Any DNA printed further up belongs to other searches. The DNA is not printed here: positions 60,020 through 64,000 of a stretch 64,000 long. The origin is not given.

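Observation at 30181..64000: Array of five giant, co-oriented paralogous T9SS cargo genes sharing a modular core of unknown function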

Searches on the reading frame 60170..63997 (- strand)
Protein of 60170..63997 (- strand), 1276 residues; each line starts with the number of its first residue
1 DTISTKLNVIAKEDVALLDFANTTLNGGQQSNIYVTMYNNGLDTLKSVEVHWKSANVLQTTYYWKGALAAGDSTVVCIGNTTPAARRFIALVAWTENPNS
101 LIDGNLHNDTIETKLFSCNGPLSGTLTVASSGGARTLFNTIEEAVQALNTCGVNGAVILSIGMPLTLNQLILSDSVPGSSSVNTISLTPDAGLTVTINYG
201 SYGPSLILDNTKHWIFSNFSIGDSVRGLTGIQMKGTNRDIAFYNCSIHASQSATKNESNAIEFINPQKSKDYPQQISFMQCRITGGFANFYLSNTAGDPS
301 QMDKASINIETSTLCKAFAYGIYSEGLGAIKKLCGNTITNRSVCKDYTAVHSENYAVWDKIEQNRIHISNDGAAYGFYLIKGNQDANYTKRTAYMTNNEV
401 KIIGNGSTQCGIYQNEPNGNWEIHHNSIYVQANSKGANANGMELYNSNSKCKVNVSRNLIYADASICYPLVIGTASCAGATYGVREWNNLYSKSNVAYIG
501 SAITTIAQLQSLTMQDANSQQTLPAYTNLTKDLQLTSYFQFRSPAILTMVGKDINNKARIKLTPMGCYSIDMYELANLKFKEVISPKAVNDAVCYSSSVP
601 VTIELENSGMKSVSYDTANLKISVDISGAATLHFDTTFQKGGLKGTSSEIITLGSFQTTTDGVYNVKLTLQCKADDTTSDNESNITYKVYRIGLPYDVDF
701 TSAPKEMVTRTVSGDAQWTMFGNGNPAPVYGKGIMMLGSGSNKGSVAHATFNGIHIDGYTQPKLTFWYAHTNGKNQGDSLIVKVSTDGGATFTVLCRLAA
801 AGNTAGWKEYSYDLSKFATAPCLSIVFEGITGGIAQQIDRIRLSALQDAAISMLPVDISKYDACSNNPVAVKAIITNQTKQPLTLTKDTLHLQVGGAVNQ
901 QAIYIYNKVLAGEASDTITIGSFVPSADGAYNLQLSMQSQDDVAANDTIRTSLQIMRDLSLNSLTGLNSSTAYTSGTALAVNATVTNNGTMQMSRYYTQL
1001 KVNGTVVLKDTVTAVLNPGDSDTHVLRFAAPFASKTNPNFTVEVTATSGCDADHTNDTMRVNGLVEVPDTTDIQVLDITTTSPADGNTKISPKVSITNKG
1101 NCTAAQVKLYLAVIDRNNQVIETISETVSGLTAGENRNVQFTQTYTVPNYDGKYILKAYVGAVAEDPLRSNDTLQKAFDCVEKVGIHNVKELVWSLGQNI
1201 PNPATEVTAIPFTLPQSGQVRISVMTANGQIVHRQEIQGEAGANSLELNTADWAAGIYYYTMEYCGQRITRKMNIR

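Call 86: find_homologous_proteins(query=window:60170-63997:-, max_evalue=1e-100)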
Query window:60170-63997:- (1276 aa): 4 proteins with E <= 1e-100 among 8000 candidates.
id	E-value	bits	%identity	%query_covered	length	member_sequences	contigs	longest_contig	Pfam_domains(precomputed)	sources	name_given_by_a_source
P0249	0.0e+0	3117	97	100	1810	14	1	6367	PF18962.8,PF07705.18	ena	-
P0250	0.0e+0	2414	82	100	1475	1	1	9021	PF18962.8,PF07705.18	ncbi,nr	ncbi:MAG: T9SS type A sorting domain-containing protein, partial [Bacteroidales bacterium]|nr:T9SS t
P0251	1.1e-170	588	37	74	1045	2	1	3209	-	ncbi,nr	ncbi:MAG: hypothetical protein J6T56_04705, partial [Bacteroidales bacterium]|nr:hypothetical protei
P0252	4.2e-133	464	35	44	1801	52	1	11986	PF18962.8,PF18998.7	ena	-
